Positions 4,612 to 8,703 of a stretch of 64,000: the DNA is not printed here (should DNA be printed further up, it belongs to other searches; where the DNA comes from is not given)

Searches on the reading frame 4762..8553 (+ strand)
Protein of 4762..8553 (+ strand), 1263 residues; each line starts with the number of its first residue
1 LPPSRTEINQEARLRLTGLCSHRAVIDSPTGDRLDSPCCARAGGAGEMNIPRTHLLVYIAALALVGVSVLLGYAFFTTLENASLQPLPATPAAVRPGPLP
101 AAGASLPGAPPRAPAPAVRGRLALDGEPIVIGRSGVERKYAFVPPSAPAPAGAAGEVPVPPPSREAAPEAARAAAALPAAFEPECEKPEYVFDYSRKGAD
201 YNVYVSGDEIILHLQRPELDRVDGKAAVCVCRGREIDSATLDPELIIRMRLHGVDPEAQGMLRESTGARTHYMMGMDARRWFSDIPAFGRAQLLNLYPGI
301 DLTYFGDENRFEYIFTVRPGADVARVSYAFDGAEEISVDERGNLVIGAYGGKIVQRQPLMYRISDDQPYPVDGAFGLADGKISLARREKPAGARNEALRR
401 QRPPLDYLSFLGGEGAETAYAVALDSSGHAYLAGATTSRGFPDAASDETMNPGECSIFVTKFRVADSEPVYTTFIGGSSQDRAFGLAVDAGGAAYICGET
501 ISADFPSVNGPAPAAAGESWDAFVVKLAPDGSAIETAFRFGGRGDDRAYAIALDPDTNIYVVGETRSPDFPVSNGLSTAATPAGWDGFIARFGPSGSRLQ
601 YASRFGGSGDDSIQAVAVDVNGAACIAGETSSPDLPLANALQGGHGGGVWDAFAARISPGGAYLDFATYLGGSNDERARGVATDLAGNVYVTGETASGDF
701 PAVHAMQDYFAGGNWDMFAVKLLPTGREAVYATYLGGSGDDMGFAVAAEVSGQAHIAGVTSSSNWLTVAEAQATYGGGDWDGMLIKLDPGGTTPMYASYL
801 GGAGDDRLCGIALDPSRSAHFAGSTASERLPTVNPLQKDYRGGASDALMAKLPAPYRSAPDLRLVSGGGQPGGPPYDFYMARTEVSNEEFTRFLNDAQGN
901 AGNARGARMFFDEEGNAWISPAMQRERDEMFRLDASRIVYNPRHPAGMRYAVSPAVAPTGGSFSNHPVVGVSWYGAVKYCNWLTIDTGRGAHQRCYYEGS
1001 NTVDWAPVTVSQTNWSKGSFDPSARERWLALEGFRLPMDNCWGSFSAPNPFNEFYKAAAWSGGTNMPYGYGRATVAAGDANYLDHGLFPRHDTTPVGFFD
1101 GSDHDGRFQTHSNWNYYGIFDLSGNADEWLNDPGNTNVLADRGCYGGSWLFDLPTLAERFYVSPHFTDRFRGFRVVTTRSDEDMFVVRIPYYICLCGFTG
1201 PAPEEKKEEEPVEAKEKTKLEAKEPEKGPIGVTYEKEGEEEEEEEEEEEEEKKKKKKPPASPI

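Call 91: search_protein_families(library=pfam, proteins=[window:4762-8553:+], max_evalue=0.00001)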
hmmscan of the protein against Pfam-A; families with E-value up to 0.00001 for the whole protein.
window:4762-8553:+ (1263 aa): 3 families
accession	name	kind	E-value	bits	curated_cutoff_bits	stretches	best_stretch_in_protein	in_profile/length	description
PF25778.1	DUF7948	-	3.3e-31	109.4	27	1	192-383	12-197/214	Domain of unknown function (DUF7948)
PF06739.17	SBBP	-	6.9e-25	87.2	20.5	1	666-701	2-38/38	Beta-propeller repeat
PF03781.23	FGE-sulfatase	-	5.4e-15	56.2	23.3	1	877-1176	36-254/255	Sulfatase-modifying factor enzyme 1-like domain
